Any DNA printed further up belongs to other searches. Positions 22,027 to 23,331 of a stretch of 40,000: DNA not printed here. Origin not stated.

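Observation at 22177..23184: Orphan ClpP-fold serine-protease-like protein with an unknown C-terminal half: candidate single-gene phage-exclusion/abortive-infection effector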

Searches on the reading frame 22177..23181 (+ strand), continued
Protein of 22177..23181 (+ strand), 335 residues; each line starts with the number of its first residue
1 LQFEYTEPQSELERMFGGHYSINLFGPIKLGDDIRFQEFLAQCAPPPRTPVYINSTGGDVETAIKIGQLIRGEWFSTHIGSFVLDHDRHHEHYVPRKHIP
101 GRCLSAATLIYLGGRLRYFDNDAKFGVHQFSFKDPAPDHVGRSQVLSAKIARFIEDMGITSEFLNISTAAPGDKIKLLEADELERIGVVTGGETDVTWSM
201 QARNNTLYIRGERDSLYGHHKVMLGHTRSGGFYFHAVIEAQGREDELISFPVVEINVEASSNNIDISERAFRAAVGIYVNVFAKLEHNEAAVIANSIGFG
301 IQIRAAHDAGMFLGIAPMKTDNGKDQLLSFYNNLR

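Call 55: search_solved_structures(query=A1, max_evalue=10, show_alignments=3)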
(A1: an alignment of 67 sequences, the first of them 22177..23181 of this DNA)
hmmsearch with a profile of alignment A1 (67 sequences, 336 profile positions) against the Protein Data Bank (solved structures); distinct sequences matched with E-value up to 10: 9.
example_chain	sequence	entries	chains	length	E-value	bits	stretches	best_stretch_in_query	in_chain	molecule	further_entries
3q7h_A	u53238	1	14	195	0.071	15.3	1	38-68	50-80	ATP-dependent Clp protease proteolytic subunit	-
6hwm_A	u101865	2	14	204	0.081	15.1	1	39-70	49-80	ATP-dependent Clp protease proteolytic subunit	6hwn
7m1m_A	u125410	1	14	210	0.19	13.9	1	39-81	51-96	ATP-dependent Clp protease proteolytic subunit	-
9ndj_H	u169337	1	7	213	0.2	13.8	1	39-81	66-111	ATP-dependent Clp protease proteolytic subunit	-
6sfx_A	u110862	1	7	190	0.39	12.9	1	21-71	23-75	ATP-dependent Clp protease proteolytic subunit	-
4jcq_A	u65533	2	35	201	0.39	12.9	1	21-71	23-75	ATP-dependent Clp protease proteolytic subunit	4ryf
4jcr_A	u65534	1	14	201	0.39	12.9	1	21-71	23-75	ATP-dependent Clp protease proteolytic subunit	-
9vhc_A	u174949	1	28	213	0.64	12.2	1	39-69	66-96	ATP-dependent Clp protease proteolytic subunit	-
7dft_A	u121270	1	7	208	1.2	11.2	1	39-69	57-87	ATP-dependent Clp protease proteolytic subunit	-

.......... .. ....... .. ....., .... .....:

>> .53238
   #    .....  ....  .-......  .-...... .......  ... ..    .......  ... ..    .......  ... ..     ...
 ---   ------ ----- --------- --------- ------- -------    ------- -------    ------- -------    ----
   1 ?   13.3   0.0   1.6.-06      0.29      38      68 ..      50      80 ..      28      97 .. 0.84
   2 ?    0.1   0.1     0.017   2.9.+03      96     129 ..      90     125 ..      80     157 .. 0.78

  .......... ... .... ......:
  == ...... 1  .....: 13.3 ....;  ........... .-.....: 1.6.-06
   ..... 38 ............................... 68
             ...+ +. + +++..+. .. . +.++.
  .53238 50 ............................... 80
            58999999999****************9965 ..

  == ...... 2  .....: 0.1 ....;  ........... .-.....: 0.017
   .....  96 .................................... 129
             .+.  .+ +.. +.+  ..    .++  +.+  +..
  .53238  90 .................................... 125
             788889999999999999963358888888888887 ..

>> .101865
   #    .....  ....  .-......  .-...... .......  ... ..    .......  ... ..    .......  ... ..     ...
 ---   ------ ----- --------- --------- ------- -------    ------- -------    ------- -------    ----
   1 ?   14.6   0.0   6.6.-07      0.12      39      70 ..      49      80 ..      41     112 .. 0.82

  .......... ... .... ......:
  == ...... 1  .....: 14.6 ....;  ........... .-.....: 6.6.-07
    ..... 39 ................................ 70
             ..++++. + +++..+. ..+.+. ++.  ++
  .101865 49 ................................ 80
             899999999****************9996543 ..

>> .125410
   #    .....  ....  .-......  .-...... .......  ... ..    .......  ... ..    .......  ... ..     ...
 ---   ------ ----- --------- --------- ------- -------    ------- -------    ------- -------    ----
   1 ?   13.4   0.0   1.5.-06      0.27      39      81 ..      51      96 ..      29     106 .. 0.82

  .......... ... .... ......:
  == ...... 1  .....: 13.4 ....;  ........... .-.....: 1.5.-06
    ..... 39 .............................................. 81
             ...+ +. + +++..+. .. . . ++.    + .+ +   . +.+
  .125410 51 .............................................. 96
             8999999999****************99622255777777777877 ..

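Call 61: search_protein_families(library=pfam, alignment_id=A3, max_evalue=0.00001)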
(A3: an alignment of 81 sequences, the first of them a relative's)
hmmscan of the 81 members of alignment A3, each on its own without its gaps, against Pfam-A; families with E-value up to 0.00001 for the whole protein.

A. member 1, L012:7749-8144:- (132 aa): 0 families

B. families by the number of members that match (of 81 scanned): 72 families (the first 25 are shown)
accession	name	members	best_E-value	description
PF00005.33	ABC_tran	4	2.2e-52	ABC transporter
PF13304.12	AAA_21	2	1.4e-15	AAA domain, putative AbiEii toxin, Type IV TA system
PF01926.29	MMR_HSR1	2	1.2e-06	50S ribosome-binding GTPase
PF00873.25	ACR_tran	1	1e-260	AcrB/AcrD/AcrF family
PF13701.12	DDE_Tnp_1_4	1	1.2e-151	Transposase DDE domain group 1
PF02733.22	Dak1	1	8.4e-96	Dak1 domain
PF13382.11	Adenine_deam_C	1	2.8e-64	Adenine deaminase C-terminal domain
PF04371.20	PAD_porph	1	6.8e-56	Porphyromonas-type peptidyl-arginine deiminase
PF00009.33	GTP_EFTU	1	4.6e-55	Elongation factor Tu GTP binding domain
PF06421.17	LepA_C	1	4.6e-51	GTP-binding protein LepA C-terminus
PF01425.27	Amidase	1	8.3e-50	Amidase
PF01370.27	Epimerase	1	8.3e-48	NAD dependent epimerase/dehydratase family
PF02622.21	DUF179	1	3.4e-46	AlgH-like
PF16363.11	GDP_Man_Dehyd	1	5.8e-45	GDP-mannose 4,6 dehydratase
PF02423.21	OCD_Mu_crystall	1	6.3e-40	Ornithine cyclodeaminase/mu-crystallin family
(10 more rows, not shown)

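Call 64: search_protein_families(library=pfam, alignment_id=A4, max_evalue=0.00001)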
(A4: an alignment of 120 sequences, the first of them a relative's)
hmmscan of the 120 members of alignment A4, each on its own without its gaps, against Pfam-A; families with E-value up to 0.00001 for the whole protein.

A. member 1, L023:7607-9307:+ (567 aa): 2 families
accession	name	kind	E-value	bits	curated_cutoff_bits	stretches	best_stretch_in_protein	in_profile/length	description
PF01547.30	SBP_bac_1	-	2.9e-23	83.8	26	1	202-474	43-307/307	Bacterial extracellular solute-binding protein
PF13416.11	SBP_bac_8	-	7.1e-17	62.5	27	1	201-498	30-273/279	Bacterial extracellular solute-binding protein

B. families by the number of members that match (of 120 scanned): 154 families (the first 25 are shown)
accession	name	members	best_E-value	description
PF08240.17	ADH_N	3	6e-28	Alcohol dehydrogenase GroES-like domain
PF02518.31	HATPase_c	3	2.4e-25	Histidine kinase-, DNA gyrase B-, and HSP90-like ATPase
PF13561.12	adh_short_C2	2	3.2e-51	Enoyl-(Acyl carrier protein) reductase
PF00106.31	adh_short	2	1.9e-48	short chain dehydrogenase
PF02653.21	BPD_transp_2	2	1.4e-38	Branched-chain amino acid transport system / permease component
PF00528.27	BPD_transp_1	2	3.2e-33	Binding-protein-dependent transport system inner membrane component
PF00589.27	Phage_integrase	2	3.4e-31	Phage integrase family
PF00107.32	ADH_zinc_N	2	4.6e-28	Zinc-binding dehydrogenase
PF01370.27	Epimerase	2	4.2e-16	NAD dependent epimerase/dehydratase family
PF13437.12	HlyD_3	2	2.4e-11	HlyD family secretion protein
PF16912.11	Glu_dehyd_C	2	2.3e-10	Glucose dehydrogenase C-terminus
PF00171.27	Aldedh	1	1.1e-150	Aldehyde dehydrogenase family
PF00456.26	Transketolase_N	1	4.9e-143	Transketolase, thiamine diphosphate binding domain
PF00728.28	Glyco_hydro_20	1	1.8e-110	Glycosyl hydrolase family 20, catalytic domain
PF00275.25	EPSP_synthase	1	7.5e-107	EPSP synthase (3-phosphoshikimate 1-carboxyvinyltransferase)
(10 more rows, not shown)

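Call 66: search_protein_families(library=padloc, alignment_id=A3, max_evalue=1e-8)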
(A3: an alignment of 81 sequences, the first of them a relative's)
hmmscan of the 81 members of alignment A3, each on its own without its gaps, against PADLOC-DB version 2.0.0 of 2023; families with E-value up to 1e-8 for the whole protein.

A. member 1, L012:7749-8144:- (132 aa): 0 families

B. families by the number of members that match (of 81 scanned): 5 families
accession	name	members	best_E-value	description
PDLC04135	mad3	4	2.7e-52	mads_3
PDLC04140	mad8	3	4.7e-18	mads_8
PDLC02980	AriA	1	2.9e-16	-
PDLC02914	ATPase-Toprim_I-B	1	3e-11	-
PDLC04164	AriA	1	2.2e-09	-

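Call 74: find_related_loci(query=A1, collection=viral_contigs, flank=10000)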
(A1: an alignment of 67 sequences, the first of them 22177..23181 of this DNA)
Query A1 (335 aa) in viral_contigs; peptide patterns used: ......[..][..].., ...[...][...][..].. (x = any residue, [..] = any of these).
21 stretches matched a pattern; 12 encode a relative of the query (tblastn E <= 1e-3); 12 distinct loci.
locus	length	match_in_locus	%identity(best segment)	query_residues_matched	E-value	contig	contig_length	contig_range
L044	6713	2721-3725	55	1-334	7e-124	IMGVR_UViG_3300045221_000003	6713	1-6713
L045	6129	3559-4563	55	1-334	6e-124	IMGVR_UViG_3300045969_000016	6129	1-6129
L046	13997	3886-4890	55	1-334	8e-124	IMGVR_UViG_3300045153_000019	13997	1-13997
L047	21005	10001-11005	53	1-334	3e-121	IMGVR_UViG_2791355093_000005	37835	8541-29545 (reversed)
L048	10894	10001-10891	56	1-296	1e-111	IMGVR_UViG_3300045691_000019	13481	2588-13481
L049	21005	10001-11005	55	1-334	2e-124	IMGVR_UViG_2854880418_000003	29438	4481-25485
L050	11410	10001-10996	50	1-332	3e-106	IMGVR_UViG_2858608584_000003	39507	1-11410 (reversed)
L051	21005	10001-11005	55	1-334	4e-125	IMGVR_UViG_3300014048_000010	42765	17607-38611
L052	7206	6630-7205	61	1-192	3e-76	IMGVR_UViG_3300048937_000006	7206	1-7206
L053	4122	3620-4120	61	1-167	9e-66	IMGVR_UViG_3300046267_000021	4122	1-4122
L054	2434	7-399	47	205-334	2e-35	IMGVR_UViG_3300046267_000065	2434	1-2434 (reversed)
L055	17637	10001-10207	31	43-129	7e-4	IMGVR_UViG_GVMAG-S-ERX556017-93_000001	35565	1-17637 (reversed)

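Call 77: search_protein_families(library=pfam, proteins=[L047:11019-11891:+, L047:9442-9900:+, L050:8978-9982:+, L050:8492-8884:+, L043:9163-9723:+, L042:9156-9608:-, L008:8882-9751:+, L008:11218-12546:-, L005:11383-12039:-, L041:7502-7855:+], max_evalue=0.01)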
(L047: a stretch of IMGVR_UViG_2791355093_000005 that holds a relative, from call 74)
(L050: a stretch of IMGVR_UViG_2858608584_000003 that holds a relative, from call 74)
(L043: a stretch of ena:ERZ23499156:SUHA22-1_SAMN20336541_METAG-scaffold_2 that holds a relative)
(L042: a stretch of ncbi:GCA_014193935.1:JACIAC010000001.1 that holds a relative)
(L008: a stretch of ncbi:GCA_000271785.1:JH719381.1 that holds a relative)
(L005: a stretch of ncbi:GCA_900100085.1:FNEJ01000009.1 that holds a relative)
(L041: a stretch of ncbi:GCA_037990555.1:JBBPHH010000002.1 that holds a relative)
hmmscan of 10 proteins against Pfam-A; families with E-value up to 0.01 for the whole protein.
L047:11019-11891:+ (291 aa): 1 family
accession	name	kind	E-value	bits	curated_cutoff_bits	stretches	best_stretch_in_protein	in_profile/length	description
PF14022.11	DUF4238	-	6.3e-22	78.7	27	1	6-268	1-275/281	Protein of unknown function (DUF4238)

L047:9442-9900:+ (153 aa): 0 families

L050:8978-9982:+ (335 aa): 5 families
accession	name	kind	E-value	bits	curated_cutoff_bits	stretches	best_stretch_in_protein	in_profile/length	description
PF00717.28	Peptidase_S24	-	2.8e-15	56.5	23.3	1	207-328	5-115/116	Peptidase S24-like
PF13560.12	HTH_31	-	8.6e-08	32.8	27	1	118-165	1-48/64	Helix-turn-helix domain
PF12844.13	HTH_19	-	3.7e-07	30.4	30.2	1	120-184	1-64/64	Helix-turn-helix domain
PF01381.28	HTH_3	-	3.1e-06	27.6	23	1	124-166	2-43/55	Helix-turn-helix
PF07022.19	Phage_CI_repr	-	0.0068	17.2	22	0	126-186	6-65/65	Bacteriophage CI repressor helix-turn-helix domain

L050:8492-8884:+ (131 aa): 0 families

L043:9163-9723:+ (187 aa): 0 families

L042:9156-9608:- (151 aa): 0 families

L008:8882-9751:+ (290 aa): 1 family
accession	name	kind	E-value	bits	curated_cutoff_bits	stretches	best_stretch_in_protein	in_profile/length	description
PF11185.13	DUF2971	-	2.9e-05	25.8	22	1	132-201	1-89/89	Protein of unknown function (DUF2971)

L008:11218-12546:- (443 aa): 0 families

L005:11383-12039:- (219 aa): 0 families

L041:7502-7855:+ (118 aa): 0 families

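Call 89: find_encoding_contigs(protein=P0062, flank=8000, max_places=1)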
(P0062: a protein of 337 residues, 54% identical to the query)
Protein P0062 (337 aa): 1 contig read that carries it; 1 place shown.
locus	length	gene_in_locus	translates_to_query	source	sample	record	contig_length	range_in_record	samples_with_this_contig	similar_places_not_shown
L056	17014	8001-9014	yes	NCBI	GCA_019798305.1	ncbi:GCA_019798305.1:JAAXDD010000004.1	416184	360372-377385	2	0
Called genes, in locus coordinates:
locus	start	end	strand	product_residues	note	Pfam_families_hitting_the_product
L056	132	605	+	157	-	-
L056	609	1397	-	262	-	PF02698:DUF218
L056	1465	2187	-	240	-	PF06912:DUF1275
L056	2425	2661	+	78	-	PF11391:DUF2798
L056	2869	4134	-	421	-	PF02308:MgtC, PF13194:DUF4010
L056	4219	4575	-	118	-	PF03779:SPW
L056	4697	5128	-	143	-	PF12616:DUF3775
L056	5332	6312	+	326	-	PF08240:ADH_N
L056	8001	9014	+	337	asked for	-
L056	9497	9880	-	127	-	PF09538:FYDLN_acid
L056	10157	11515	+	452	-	PF00275:EPSP_synthase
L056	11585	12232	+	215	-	PF02224:Cytidylate_kin, PF13207:AAA_17 (weak)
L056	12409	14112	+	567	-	PF17092:PCB_OB (faint), PF00575:S1, PF21710:Spt6_S1 (faint), PF23459:S1_RRP5 (weak), PF00575:S1, PF23459:S1_RRP5, PF00575:S1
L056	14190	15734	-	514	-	-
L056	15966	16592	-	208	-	PF01612:DNA_pol_A_exo1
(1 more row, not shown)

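Call 90: find_encoding_contigs(protein=P0052, flank=8000, max_places=1)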
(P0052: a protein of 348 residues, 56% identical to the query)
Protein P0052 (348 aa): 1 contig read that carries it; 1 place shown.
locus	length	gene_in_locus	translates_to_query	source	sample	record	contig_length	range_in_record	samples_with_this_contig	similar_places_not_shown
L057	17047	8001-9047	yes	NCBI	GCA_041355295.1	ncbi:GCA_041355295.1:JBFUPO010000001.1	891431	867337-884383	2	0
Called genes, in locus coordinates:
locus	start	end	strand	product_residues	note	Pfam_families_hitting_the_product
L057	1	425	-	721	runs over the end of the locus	PF20656:MS_N, PF20658:MSG_insertion, PF01274:MS_TIM-barrel, PF20659:MS_C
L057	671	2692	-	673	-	PF05378:Hydant_A_N, PF13941:MutL (faint), PF01968:Hydantoinase_A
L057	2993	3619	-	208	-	PF06902:Fer4_19, PF09360:zf-CDGSH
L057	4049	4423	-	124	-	-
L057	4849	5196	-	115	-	-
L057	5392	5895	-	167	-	-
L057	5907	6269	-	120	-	-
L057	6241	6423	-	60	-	-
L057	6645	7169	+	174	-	-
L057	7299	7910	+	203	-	-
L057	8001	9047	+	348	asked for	-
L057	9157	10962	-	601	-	PF00009:GTP_EFTU, PF01926:MMR_HSR1 (weak), PF03144:GTP_EFTU_D2, PF00679:EFG_C, PF06421:LepA_C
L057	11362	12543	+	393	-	PF13400:Tad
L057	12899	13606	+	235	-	PF06764:DUF1223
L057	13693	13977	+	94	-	-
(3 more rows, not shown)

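Call 91: find_encoding_contigs(protein=P0066, flank=8000, max_places=1)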
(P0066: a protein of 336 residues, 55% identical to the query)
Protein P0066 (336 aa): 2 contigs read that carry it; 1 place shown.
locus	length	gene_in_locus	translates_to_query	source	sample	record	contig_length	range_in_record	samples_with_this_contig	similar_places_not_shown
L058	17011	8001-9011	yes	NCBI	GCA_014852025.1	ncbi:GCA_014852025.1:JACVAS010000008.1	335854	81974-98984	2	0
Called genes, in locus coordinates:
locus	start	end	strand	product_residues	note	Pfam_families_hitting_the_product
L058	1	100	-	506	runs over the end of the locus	-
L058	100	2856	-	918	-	PF09327:Phage_Tail_Tip (weak)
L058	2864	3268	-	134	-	PF22262:DUF6950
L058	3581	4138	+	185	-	-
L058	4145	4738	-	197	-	-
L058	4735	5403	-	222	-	-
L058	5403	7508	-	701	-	PF06791:TMP_2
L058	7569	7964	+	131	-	-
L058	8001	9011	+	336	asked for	-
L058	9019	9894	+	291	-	PF14022:DUF4238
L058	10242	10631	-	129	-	-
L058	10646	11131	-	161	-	-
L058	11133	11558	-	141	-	PF13554:Phage_tail_terminator_5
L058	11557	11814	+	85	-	-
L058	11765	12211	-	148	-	-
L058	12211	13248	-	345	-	PF04233:Phage_Mu_F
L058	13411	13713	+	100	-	-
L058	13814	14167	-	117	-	-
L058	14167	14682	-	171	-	PF20557:DnaT_2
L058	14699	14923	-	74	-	-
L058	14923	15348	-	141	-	-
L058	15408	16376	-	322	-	PF20036:Gp13-like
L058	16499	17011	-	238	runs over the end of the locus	PF06810:Phage_scaffold (weak)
